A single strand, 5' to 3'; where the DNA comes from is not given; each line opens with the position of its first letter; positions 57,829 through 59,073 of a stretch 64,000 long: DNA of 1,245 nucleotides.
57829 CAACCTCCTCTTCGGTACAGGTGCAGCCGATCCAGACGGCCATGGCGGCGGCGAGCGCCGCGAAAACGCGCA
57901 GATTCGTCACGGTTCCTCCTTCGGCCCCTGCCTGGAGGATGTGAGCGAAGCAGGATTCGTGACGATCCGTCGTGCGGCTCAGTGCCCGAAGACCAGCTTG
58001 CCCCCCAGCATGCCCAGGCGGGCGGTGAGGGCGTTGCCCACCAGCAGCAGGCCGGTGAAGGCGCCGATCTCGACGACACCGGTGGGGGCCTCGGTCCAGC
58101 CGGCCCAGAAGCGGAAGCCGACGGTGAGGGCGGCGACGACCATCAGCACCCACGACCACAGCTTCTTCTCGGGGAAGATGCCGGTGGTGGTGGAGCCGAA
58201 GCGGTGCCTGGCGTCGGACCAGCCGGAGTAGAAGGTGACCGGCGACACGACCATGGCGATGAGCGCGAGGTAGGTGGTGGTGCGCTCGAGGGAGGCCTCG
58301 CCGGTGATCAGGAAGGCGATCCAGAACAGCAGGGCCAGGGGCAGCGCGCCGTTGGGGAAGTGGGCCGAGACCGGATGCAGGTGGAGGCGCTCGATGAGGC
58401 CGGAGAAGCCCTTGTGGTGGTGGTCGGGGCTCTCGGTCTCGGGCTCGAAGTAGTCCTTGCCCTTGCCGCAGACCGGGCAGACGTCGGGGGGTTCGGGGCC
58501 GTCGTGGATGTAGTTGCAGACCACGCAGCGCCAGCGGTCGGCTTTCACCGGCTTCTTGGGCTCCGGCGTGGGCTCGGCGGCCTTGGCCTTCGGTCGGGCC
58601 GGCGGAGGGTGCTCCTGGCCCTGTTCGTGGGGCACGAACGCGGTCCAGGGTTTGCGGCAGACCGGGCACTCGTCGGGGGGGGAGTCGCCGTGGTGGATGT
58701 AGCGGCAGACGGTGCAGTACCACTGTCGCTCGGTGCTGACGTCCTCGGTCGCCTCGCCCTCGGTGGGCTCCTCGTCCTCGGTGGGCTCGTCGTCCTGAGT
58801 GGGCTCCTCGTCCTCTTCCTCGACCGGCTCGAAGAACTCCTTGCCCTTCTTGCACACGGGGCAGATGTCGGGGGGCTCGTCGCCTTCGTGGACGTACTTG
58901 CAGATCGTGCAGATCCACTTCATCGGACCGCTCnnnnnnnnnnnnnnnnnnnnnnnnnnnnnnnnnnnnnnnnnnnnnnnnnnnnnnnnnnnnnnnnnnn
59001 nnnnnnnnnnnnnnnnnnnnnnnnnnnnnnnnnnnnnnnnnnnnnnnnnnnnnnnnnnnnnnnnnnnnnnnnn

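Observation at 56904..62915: Divergent sigma-54-controlled module: korA-korB-tri-rubredoxin-lipoprotein-secreted protein versus two erythrin-like di-iron proteins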

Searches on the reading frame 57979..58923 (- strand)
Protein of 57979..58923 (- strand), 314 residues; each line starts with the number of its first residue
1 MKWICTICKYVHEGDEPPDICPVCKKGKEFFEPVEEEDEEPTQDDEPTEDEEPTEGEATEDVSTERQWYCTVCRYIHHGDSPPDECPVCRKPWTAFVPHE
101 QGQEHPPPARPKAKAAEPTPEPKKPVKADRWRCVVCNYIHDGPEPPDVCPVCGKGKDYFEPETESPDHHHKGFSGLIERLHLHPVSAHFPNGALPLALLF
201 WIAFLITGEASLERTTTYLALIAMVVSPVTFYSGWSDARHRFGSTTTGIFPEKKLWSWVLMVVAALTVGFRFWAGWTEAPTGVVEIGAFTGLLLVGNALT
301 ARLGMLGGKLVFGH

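Call 9: search_protein_families(library=pfam, proteins=[window:57979-58923:-], max_evalue=0.01)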
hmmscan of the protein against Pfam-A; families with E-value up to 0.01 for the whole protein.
window:57979-58923:- (314 aa): 6 families
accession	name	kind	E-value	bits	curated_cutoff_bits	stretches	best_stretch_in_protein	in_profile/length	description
PF21349.2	RUBY_RBDX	-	1.3e-36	124.1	26.5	3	131-160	1-30/30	Rubrerythrin, rubredoxin-like domain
PF09990.14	DUF2231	-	2.1e-07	31.5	26.4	1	182-314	4-133/139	Predicted membrane protein (DUF2231)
PF06093.19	Spt4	-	4e-05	24.1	25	0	5-25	4-25/77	Spt4/RpoE2 zinc finger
PF13664.11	DUF4149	-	0.0014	19.3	24.6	1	221-286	12-76/102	Domain of unknown function (DUF4149)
PF23455.1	DUF7129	-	0.0083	16.3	30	0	130-153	11-34/45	Domain of unknown function (DUF7129)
PF23458.2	DUF7130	-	0.0098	16.2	35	0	130-159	53-83/89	Domain of unknown function (DUF7130)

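Call 11: search_protein_families(library=ncbifam, proteins=[window:57979-58923:-], max_evalue=0.01)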
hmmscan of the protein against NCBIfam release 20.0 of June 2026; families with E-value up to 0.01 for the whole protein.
window:57979-58923:- (314 aa): 5 families
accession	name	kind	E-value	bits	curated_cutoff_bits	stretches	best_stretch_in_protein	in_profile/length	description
NF045767.1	RuberyRbr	equivalog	7e-24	84.9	200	3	2-36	158-192/194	rubrerythrin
NF045783.1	Nigrythrn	equivalog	4.3e-10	40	340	1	63-96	167-199/202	nigerythrin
NF045768.1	RubredRD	equivalog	4.7e-06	26.5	90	0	20-36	38-54/54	rubredoxin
NF045720.1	rubredox_RCKP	subfamily_domain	3.1e-05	23.5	45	0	131-159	4-31/34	RCKP-type rubredoxin-like domain-containing protein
NF041664.1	RNAP_arch_Epp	equivalog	0.00058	19.7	50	0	5-26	3-20/57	transcription elongation factor subunit Spt4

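Call 12: find_encoding_contigs(protein=window:57979-58923:-, flank=10000, max_places=6)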
Protein window:57979-58923:- (314 aa): 5 contigs read that carry it; 4 places shown.
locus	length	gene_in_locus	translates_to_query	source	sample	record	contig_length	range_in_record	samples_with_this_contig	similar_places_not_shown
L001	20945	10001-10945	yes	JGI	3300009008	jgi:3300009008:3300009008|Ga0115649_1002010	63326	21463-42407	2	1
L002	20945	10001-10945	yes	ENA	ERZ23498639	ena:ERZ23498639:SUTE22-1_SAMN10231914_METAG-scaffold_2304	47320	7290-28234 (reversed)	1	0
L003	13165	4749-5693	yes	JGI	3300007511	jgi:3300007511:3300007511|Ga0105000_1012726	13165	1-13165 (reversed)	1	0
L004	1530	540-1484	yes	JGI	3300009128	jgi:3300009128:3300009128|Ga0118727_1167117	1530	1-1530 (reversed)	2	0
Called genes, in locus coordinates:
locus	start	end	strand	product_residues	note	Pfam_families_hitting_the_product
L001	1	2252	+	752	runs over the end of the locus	PF07992:Pyr_redox_2 (weak), PF00890:FAD_binding_2 (weak), PF01266:DAO, PF12831:FAD_oxidored, PF13450:NAD_binding_8, PF13187:Fer4_9, PF13237:Fer4_10 (weak), PF02662:FlpD, +5 more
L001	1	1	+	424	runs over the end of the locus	PF00890:FAD_binding_2, PF01134:GIDA (weak), PF01266:DAO (weak), PF07992:Pyr_redox_2 (faint), PF12831:FAD_oxidored, PF13450:NAD_binding_8 (weak)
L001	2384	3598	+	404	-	PF13183:Fer4_8, PF13187:Fer4_9 (weak), PF13534:Fer4_17, PF27541:CitB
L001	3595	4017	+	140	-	-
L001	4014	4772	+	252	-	PF13187:Fer4_9 (faint), PF12797:Fer4_2 (faint), PF13247:Fer4_11, PF12837:Fer4_6 (weak), PF13237:Fer4_10 (weak), PF00037:Fer4 (weak), PF12838:Fer4_7 (weak), PF13247:Fer4_11 (weak), +1 more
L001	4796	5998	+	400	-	PF03916:NrfD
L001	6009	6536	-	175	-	PF02915:Rubrerythrin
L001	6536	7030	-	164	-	PF02915:Rubrerythrin (faint)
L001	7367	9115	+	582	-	PF01558:POR, PF01855:POR_N, PF02780:Transketolase_C (weak)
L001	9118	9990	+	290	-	PF02775:TPP_enzyme_C, PF12367:PFO_beta_C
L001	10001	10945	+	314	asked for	PF21349:RUBY_RBDX, PF09990:DUF2231 (weak)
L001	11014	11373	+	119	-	-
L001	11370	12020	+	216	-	-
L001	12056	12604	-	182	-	-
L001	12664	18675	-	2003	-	PF13205:Big_5 (faint), PF02369:Big_1 (faint), PF11974:bMG3, PF13620:CarboxypepD_reg (faint), PF01835:MG2 (weak), PF07703:A2M_BRD, PF00207:A2M, PF17973:bMG10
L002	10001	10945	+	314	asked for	PF21349:RUBY_RBDX, PF09990:DUF2231 (weak)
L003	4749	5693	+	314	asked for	PF21349:RUBY_RBDX, PF09990:DUF2231 (weak)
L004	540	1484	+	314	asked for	PF21349:RUBY_RBDX, PF09990:DUF2231 (weak)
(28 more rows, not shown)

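Call 13: find_homologous_proteins(query=window:57979-58923:-, max_evalue=0.001)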
Query window:57979-58923:- (314 aa): 129 proteins with E <= 0.001 among 2891 candidates; the best 120 are listed.
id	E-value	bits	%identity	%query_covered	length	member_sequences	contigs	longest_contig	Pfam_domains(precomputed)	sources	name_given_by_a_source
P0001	6.2e-223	757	100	100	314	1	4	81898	PF21349.3,PF09990.15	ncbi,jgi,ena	-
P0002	5.9e-177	606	82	100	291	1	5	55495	PF21349.3,PF09990.15,PF06093.20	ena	-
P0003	1.8e-174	598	80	100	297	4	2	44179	PF21349.3,PF09990.15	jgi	jgi:rubrerythrin/uncharacterized membrane protein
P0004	3.2e-154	531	71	100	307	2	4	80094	PF21349.3,PF09990.15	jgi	-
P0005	5.9e-145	501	67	100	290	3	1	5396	PF21349.3,PF23458.3,PF09990.15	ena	-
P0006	2.2e-137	476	63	100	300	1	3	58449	PF21349.3,PF09990.15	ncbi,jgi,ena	-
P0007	4.5e-133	462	59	100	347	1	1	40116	PF21349.3,PF23458.3,PF09990.15,PF27058.1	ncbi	-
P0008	4.8e-133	462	63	100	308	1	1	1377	PF21349.3,PF23458.3,PF09990.15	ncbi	-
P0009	4.2e-131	455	58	100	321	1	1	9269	PF21349.3,PF23458.3,PF09990.15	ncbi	-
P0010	1.8e-130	453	60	100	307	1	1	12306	PF21349.3,PF23458.3,PF09990.15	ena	-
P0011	1.8e-126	440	61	100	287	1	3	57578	PF21349.3,PF09990.15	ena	-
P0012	2.2e-124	433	57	100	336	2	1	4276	PF21349.3,PF23458.3,PF09990.15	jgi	jgi:rubrerythrin/uncharacterized membrane protein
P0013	5.6e-124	432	52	100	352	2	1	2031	PF21349.3,PF23458.3,PF09990.15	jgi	-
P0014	1.4e-123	431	57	100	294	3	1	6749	PF21349.3,PF23458.3,PF23455.2,PF09990.15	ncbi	-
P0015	1.4e-122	427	69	79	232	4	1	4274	PF21349.3,PF09990.15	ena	-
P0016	2.0e-122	427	58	100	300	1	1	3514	PF21349.3,PF23458.3,PF09990.15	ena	-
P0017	4.4e-122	426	56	100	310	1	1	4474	PF21349.3,PF23458.3,PF09990.15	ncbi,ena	-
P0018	2.8e-121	423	58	100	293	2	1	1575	PF21349.3,PF23458.3,PF09990.15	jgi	jgi:rubrerythrin/uncharacterized membrane protein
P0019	3.9e-121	423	57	100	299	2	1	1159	PF21349.3,PF23458.3,PF09990.15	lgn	-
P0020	9.2e-121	421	55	100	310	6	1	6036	PF21349.3,PF23458.3,PF09990.15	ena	-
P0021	1.5e-120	421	53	100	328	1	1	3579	PF21349.3,PF23458.3,PF09990.15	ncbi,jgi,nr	ncbi:MAG: hypothetical protein JRI68_31200 [Deltaproteobacteria bacterium]|nr:hypothetical protein [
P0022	8.3e-120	418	57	100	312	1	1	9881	PF21349.3,PF23458.3,PF09990.15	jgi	jgi:rubrerythrin/uncharacterized membrane protein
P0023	1.0e-118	415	56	100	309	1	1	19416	PF21349.3,PF23458.3,PF09990.15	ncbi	-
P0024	1.1e-118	414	56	100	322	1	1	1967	PF21349.3,PF23458.3,PF09990.15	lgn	-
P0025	3.1e-116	406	66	79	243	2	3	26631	PF21349.3,PF23458.3,PF09990.15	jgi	-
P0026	3.8e-114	400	55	100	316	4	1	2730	PF21349.3,PF23458.3,PF09990.15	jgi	-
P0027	1.3e-111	391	53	100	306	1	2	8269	PF21349.3,PF23458.3,PF09990.15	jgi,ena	-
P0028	4.4e-107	376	67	77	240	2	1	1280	PF21349.3,PF09990.15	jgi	jgi:rubredoxin/uncharacterized membrane protein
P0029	4.9e-107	376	53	100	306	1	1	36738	PF21349.3,PF23458.3,PF09990.15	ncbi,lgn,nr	ncbi:MAG: hypothetical protein JXR76_29020 [Deltaproteobacteria bacterium]|nr:hypothetical protein [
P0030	1.2e-103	365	58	84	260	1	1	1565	PF21349.3,PF23458.3,PF09990.15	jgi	jgi:rubredoxin/uncharacterized membrane protein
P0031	7.0e-102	359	61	79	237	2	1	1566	PF21349.3,PF23458.3,PF09990.15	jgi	jgi:rubredoxin/uncharacterized membrane protein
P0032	5.5e-100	353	62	79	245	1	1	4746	PF21349.3,PF23458.3,PF09990.15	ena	-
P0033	3.3e-94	334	59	79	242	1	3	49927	PF21349.3,PF23458.3,PF09990.15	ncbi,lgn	-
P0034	4.2e-94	334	75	59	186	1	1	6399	PF21349.3,PF09990.15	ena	-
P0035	7.4e-93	330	44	100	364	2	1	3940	PF21349.3,PF23458.3,PF09990.15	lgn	-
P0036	2.8e-90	321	55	79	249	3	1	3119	PF21349.3,PF23458.3,PF09990.15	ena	-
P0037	1.3e-89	319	57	80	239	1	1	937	PF21349.3,PF09990.15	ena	-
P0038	3.2e-87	311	55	79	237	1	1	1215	PF21349.3,PF09990.15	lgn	-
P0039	2.4e-86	308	55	79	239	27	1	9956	PF21349.3,PF09990.15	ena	-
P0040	1.3e-85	306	48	79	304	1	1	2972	PF21349.3,PF23458.3,PF09990.15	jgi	jgi:rubredoxin/uncharacterized membrane protein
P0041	5.0e-83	297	50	79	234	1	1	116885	PF21349.3,PF23458.3,PF09990.15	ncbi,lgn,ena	-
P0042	1.1e-78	283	52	79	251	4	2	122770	PF21349.3,PF23458.3,PF09990.15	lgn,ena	-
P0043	6.6e-76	274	54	69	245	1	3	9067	PF21349.3,PF09990.15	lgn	-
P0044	2.6e-75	272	62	61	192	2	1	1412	PF21349.3,PF09990.15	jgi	jgi:uncharacterized membrane protein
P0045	1.6e-63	233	49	79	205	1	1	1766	PF21349.3,PF09990.15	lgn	-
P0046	5.8e-45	172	31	99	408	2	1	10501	PF21349.3,PF23458.3,PF23455.2,PF09990.15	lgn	-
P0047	9.8e-36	142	38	51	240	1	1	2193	PF21349.3,PF23458.3,PF23455.2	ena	-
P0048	1.2e-33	135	39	52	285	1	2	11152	PF07883.18,PF21349.3,PF23458.3,PF27618.1,PF23455.2,PF27058.1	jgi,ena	-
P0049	2.0e-30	124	31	79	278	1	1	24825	PF21349.3,PF23458.3,PF09990.15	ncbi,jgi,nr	ncbi:MAG: DUF2231 domain-containing protein [Desulfopila sp.]|jgi:rubredoxin|nr:DUF2231 domain-conta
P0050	4.1e-30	123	39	59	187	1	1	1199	PF21349.3,PF09990.15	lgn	-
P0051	1.6e-28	118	30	99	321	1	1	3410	PF21349.3,PF23458.3,PF23455.2,PF09990.15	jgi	jgi:rubrerythrin/uncharacterized membrane protein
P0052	4.2e-28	117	37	60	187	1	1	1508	PF21349.3,PF09990.15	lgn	-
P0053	2.8e-25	107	29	99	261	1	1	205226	PF21349.3,PF23458.3,PF09990.15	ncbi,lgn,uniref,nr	ncbi:hypothetical protein LZ24_00650 [Desulfobotulus alkaliphilus]|uniref:Rubredoxin-like domain-con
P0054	5.5e-24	103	33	59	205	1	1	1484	PF21349.3,PF09990.15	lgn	-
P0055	2.8e-21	94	35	46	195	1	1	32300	PF21349.3,PF09990.15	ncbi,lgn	-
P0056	4.0e-21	94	33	59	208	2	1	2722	PF21349.3,PF09990.15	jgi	jgi:uncharacterized membrane protein/rubredoxin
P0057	1.6e-20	92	30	58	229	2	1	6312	PF21349.3,PF09990.15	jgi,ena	-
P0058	4.1e-20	90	53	28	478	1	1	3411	PF13241.13,PF21349.3,PF07992.21,PF00070.34,PF23458.3,PF13738.13,PF03486.21,PF01262.28,PF18267.8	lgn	-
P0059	5.0e-20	90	33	59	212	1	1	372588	PF21349.3,PF09990.15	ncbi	-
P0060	1.7e-19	88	33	59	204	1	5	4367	PF21349.3,PF09990.15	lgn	-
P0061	5.6e-19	87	34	59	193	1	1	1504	PF21349.3,PF23458.3,PF09990.15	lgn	-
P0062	8.0e-19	86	43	30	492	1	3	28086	PF01266.31,PF21349.3,PF07992.21,PF00070.34,PF01262.28,PF18267.8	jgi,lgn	jgi:nitrite reductase (NADH) large subunit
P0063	1.1e-18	86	39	36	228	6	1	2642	PF21349.3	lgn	-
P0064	2.4e-18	84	29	79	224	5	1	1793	PF21349.3,PF09990.15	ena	-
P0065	2.5e-18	84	31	59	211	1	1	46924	PF21349.3,PF09990.15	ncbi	-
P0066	2.8e-18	84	28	78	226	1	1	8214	PF21349.3,PF09990.15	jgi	jgi:hypothetical protein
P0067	1.3e-17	82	31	59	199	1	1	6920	PF21349.3,PF09990.15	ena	-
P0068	2.2e-17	81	34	58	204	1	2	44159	PF21349.3,PF09990.15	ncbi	-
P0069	4.0e-17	80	24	79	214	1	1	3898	PF21349.3,PF09990.15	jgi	-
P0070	1.8e-16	78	46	33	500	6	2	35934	PF01266.31,PF13241.13,PF21349.3,PF13450.13,PF07992.21,PF00070.34,PF23458.3,PF13738.13,PF13454.13,PF04820.21,PF18267.8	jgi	-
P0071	1.9e-16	78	35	39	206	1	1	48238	PF21349.3,PF09990.15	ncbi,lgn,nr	ncbi:MAG: hypothetical protein K9L30_13275 [Desulfobacterales bacterium]|nr:hypothetical protein [De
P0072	2.6e-16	78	40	31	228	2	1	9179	PF02915.24,PF21349.3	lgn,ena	-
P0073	3.1e-16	78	38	36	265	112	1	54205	PF21349.3,PF23458.3,PF01613.25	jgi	-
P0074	4.5e-16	77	41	31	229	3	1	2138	PF02915.24,PF21349.3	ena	-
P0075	3.0e-15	74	40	32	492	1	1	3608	PF01266.31,PF13241.13,PF21349.3,PF13450.13,PF07992.21,PF00070.34,PF23458.3,PF13738.13,PF01262.28,PF18267.8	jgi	-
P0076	4.4e-15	74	44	33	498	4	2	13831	PF01266.31,PF21349.3,PF13450.13,PF07992.21,PF00070.34,PF23458.3,PF13738.13,PF04820.21,PF18267.8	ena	-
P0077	1.3e-14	72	27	79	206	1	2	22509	PF21349.3,PF09990.15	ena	-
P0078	1.3e-14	72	27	79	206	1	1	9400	PF21349.3,PF09990.15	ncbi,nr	ncbi:MAG: hypothetical protein K9J83_04625 [Desulfarculaceae bacterium]|nr:hypothetical protein [Des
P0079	1.8e-14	72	26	79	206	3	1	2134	PF21349.3,PF09990.15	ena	-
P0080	3.0e-14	71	25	79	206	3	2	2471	PF21349.3,PF09990.15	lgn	-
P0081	3.0e-14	71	63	13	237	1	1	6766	PF02915.24,PF21349.3,PF00210.31,PF23458.3,PF23455.2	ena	-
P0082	1.9e-13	68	28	58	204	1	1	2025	PF21349.3,PF09990.15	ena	-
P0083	4.9e-13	67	28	58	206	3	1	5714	PF21349.3,PF09990.15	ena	-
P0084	5.2e-13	67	25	79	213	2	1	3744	PF21349.3,PF09990.15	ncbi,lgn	-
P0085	2.8e-12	65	28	79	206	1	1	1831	PF21349.3,PF09990.15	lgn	-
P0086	4.0e-12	64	29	48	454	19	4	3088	PF02915.24,PF21349.3,PF00301.26,PF23458.3,PF01613.25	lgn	-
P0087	6.4e-12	63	24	79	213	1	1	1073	PF21349.3,PF09990.15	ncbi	-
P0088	9.6e-12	63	55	12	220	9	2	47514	PF02915.24,PF21349.3,PF23458.3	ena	-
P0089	3.3e-11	61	57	11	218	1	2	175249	PF02915.24,PF21349.3,PF00210.31,PF23458.3,PF23455.2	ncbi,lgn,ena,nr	ncbi:rubrerythrin family protein [bacterium 210820-DFI.6.37]|nr:rubrerythrin family protein [bacteri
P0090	1.2e-10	59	56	10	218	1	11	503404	PF02915.24,PF21349.3,PF00210.31,PF23458.3,PF23455.2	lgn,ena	-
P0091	2.3e-10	58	62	11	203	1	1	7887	PF02915.24,PF21349.3,PF23458.3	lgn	-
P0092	4.8e-10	57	53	12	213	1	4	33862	PF02915.24,PF21349.3,PF00210.31,PF23458.3,PF23455.2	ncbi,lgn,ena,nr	ncbi:MAG: rubrerythrin family protein [Lachnospiraceae bacterium]|nr:rubrerythrin family protein [La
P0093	6.5e-10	57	78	11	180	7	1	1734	PF02915.24,PF21349.3,PF00210.31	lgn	-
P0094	1.4e-9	56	28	45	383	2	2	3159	PF02915.24,PF21349.3,PF12797.13,PF12837.13,PF00037.33,PF00210.31,PF12838.13,PF13237.12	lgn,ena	-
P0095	2.4e-9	55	69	12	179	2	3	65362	PF02915.24,PF21349.3,PF00210.31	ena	-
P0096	2.8e-9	55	47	13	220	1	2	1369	PF02915.24,PF21349.3,PF23458.3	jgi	-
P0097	3.3e-9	54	67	9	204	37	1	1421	PF02915.24,PF21349.3,PF23458.3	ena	-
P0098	3.7e-9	54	30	46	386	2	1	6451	PF14697.12,PF02915.24,PF21349.3,PF12797.13,PF12837.13,PF00037.33,PF00210.31,PF12838.13,PF13237.12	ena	-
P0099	4.6e-9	54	48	13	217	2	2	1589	PF02915.24,PF21349.3,PF00210.31,PF23458.3,PF23455.2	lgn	-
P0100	7.1e-9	53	48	10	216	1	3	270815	PF02915.24,PF21349.3,PF00210.31,PF23458.3,PF23455.2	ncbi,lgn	-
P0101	7.8e-9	53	62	11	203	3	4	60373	PF02915.24,PF21349.3,PF23458.3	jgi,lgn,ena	-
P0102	1.0e-8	53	72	11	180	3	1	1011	PF02915.24,PF21349.3,PF05974.19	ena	-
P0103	1.4e-8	52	70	12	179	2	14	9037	PF02915.24,PF21349.3,PF00210.31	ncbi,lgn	-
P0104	1.6e-8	52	49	11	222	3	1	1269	PF02915.24,PF21349.3,PF00210.31,PF23458.3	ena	-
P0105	4.1e-8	51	72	11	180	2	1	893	PF02915.24,PF21349.3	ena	-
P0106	4.2e-8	51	73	12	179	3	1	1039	PF02915.24,PF21349.3,PF00210.31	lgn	-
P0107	5.1e-8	51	72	11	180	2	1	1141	PF02915.24,PF21349.3,PF00210.31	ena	-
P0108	5.6e-8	50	27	52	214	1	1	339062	PF02915.24,PF21349.3,PF00210.31,PF23458.3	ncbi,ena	-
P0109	6.1e-8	50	73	12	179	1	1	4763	PF02915.24,PF21349.3,PF00210.31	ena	-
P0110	1.0e-7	50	65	12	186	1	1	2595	PF02915.24,PF21349.3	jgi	jgi:rubrerythrin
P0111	1.2e-7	49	69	12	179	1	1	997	PF02915.24,PF21349.3,PF00210.31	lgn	-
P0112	2.0e-7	49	62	13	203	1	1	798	PF02915.24,PF21349.3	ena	-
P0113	3.6e-7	48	56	14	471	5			PF01070.25,PF21349.3,PF00478.32,PF01645.24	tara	tara:strand:+ start:3727 stop:5142 length:1416 start_codon:yes stop_codon:yes gene_type:complete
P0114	1.2e-6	46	71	11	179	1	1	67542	PF02915.24,PF21349.3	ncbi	-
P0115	6.4e-6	44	59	12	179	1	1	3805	PF02915.24,PF21349.3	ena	-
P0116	1.1e-5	43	68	11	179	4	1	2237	PF02915.24,PF21349.3,PF00210.31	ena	-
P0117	1.9e-5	42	62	11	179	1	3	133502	PF02915.24,PF21349.3,PF00210.31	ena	-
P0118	7.1e-5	40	76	8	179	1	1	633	PF02915.24,PF21349.3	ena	-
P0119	7.2e-5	40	67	10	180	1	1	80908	PF02915.24,PF21349.3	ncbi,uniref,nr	ncbi:NADH peroxidase [Pseudoflavonifractor sp. 524-17]|uniref:NADH peroxidase n=1 Tax=Pseudoflavonif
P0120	8.2e-5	40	53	11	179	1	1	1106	PF02915.24,PF21349.3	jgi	jgi:rubrerythrin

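Call 15: find_encoding_contigs(protein=P0004, flank=8000, max_places=1)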
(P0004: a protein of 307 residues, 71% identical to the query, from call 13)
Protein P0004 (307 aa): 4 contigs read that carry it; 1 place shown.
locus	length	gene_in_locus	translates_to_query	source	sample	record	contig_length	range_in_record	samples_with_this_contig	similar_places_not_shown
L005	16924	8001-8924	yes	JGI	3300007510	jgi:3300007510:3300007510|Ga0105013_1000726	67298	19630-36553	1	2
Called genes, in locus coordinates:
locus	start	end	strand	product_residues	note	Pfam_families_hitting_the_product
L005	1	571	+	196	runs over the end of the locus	PF01966:HD (weak)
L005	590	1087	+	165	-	PF00355:Rieske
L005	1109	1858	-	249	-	PF13085:Fer2_3, PF13183:Fer4_8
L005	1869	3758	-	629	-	PF00890:FAD_binding_2, PF02910:Succ_DH_flav_C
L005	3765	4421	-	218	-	PF01127:Sdh_cyt (weak)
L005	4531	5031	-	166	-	PF02915:Rubrerythrin (weak)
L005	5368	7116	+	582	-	PF01558:POR, PF01855:POR_N, PF02780:Transketolase_C (weak)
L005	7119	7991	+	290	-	PF02775:TPP_enzyme_C, PF12367:PFO_beta_C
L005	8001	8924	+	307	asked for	PF21349:RUBY_RBDX, PF09990:DUF2231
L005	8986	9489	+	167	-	PF00210:Ferritin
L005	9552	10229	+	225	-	-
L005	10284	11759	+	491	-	PF21349:RUBY_RBDX, PF01134:GIDA (faint), PF01266:DAO (faint), PF05834:Lycopene_cycl (faint), PF07992:Pyr_redox_2, PF13454:NAD_binding_9 (faint), PF00070:Pyr_redox, PF18267:Rubredoxin_C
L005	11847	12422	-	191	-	PF00210:Ferritin, PF02915:Rubrerythrin, PF23458:DUF7130 (weak), PF21349:RUBY_RBDX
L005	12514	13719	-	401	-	PF03773:ArsP_1, PF00403:HMA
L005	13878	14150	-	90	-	-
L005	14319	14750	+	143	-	PF27217:AF_0155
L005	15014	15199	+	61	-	-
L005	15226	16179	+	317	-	PF12801:Fer4_5 (weak), PF13187:Fer4_9 (faint)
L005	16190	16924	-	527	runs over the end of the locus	PF00884:Sulfatase, PF01663:Phosphodiest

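Call 16: find_encoding_contigs(protein=P0007, flank=8000, max_places=1)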
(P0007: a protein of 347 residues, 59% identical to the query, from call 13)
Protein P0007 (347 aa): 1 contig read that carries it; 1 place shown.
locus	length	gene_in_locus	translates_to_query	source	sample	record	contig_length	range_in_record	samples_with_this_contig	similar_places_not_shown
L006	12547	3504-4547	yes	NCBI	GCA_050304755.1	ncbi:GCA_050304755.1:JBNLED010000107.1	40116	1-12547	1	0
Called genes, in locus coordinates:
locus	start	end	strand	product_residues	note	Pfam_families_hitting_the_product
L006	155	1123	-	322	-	PF13432:TPR_16 (weak), PF13414:TPR_11, PF14559:TPR_19 (weak), PF13432:TPR_16, PF00515:TPR_1 (weak), PF07719:TPR_2, PF13181:TPR_8 (weak), PF14559:TPR_19 (weak), +15 more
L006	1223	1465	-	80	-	-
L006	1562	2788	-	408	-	PF04773:FecR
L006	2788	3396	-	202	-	PF04542:Sigma70_r2, PF08281:Sigma70_r4_2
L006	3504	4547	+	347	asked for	PF21349:RUBY_RBDX, PF23458:DUF7130 (faint), PF27058:zf-C2H2_Trps1_1st (faint), PF21349:RUBY_RBDX, PF09990:DUF2231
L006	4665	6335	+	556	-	PF03227:GILT (faint), PF13462:Thioredoxin_4, PF01323:DSBA (faint)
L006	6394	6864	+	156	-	PF00027:cNMP_binding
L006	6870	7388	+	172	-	PF03692:CxxCxxCC (weak)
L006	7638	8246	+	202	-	PF00072:Response_reg, PF13560:HTH_31, PF01381:HTH_3, PF12844:HTH_19 (weak), PF13443:HTH_26 (faint)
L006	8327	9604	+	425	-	PF00512:HisKA, PF02518:HATPase_c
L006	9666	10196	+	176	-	-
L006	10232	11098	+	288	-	PF08308:PEGA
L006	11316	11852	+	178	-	-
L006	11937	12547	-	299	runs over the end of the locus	PF02163:Peptidase_M50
